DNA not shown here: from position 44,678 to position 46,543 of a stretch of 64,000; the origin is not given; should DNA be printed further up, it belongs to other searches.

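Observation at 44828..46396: Soluble AraC-HTH fused to a chemoreceptor-like signalling hairpin, next to two MCP genes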

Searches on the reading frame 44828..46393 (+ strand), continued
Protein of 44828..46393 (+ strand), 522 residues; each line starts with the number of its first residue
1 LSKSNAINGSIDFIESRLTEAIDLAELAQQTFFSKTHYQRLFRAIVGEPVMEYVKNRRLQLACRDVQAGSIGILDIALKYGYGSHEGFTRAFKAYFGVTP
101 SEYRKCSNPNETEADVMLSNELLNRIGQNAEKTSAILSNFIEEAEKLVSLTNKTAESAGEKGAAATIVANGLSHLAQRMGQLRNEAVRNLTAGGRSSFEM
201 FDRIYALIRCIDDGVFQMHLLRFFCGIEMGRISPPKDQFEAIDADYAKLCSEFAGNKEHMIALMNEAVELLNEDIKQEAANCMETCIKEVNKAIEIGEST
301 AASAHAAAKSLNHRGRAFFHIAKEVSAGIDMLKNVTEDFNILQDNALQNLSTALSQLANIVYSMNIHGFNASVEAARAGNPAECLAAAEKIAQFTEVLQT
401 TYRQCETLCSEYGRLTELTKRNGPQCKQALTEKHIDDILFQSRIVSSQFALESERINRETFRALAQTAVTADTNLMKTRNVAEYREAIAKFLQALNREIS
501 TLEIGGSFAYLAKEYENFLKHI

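Call 30: search_protein_families(library=pfam, alignment_id=A2, max_evalue=0.01)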
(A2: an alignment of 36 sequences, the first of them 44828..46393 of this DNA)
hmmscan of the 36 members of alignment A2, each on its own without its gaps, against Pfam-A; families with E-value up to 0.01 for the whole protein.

A. member 1, window:44828-46393:+ (522 aa): 3 families
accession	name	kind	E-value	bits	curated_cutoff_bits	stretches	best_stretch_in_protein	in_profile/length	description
PF12833.13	HTH_18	-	2.7e-20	72.9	33.6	1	27-105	1-79/80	Helix-turn-helix domain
PF00165.29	HTH_AraC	-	9.2e-15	54.8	26.6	2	73-105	11-42/42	Bacterial regulatory helix-turn-helix proteins, AraC family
PF00015.26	MCPsignal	-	0.0065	16.8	34.6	0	330-385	16-70/172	Methyl-accepting chemotaxis protein (MCP) signalling domain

B. families by the number of members that match (of 36 scanned): 7 families
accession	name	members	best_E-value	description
PF12833.13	HTH_18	36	1.5e-24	Helix-turn-helix domain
PF00165.29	HTH_AraC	36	4e-19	Bacterial regulatory helix-turn-helix proteins, AraC family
PF00015.26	MCPsignal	35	3.2e-20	Methyl-accepting chemotaxis protein (MCP) signalling domain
PF19380.4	DUF5955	1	0.0014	Family of unknown function (DUF5955)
PF18527.6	STT3_PglB_C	1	0.0028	STT3/PglB C-terminal beta-barrel domain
PF05531.17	NPV_P10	1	0.004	Nucleopolyhedrovirus P10 protein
PF15372.11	DUF4600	1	0.0094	Domain of unknown function (DUF4600)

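Call 49: list_cluster_members(proteins=[window:44828-46393:+, P0003, P0014, P0044, P0021])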
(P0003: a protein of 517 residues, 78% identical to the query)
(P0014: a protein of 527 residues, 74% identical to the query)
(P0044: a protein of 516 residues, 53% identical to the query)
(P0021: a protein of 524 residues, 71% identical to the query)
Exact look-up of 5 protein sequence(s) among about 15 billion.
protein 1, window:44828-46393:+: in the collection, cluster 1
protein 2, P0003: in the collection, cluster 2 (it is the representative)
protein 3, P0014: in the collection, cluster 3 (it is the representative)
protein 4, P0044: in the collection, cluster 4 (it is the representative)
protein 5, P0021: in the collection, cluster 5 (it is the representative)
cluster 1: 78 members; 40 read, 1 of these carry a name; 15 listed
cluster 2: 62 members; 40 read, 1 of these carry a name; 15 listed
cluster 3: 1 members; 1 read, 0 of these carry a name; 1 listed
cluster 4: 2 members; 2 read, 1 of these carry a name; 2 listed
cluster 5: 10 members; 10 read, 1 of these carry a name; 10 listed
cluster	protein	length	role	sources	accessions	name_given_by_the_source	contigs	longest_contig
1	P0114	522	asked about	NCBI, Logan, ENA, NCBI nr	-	-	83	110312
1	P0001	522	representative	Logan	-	-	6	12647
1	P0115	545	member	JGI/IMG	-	AraC-like DNA-binding protein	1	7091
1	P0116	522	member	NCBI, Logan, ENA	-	-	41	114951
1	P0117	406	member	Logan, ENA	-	-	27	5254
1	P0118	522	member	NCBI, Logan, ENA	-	-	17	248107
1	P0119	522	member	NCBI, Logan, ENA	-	-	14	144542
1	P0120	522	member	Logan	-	-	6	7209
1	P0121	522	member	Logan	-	-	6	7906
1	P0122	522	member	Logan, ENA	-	-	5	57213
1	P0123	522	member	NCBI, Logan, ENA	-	-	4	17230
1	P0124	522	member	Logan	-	-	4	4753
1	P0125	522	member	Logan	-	-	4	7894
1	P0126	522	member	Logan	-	-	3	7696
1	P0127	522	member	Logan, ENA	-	-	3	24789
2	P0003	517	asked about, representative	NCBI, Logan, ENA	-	-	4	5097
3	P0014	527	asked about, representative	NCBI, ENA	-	-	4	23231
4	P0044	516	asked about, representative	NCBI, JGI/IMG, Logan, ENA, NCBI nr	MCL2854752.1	MAG: helix-turn-helix domain-containing protein [Defluviitaleaceae bacterium] | helix-turn-helix domain-containing protein [Defluviitaleaceae bacterium]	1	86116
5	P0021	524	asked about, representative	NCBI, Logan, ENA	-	-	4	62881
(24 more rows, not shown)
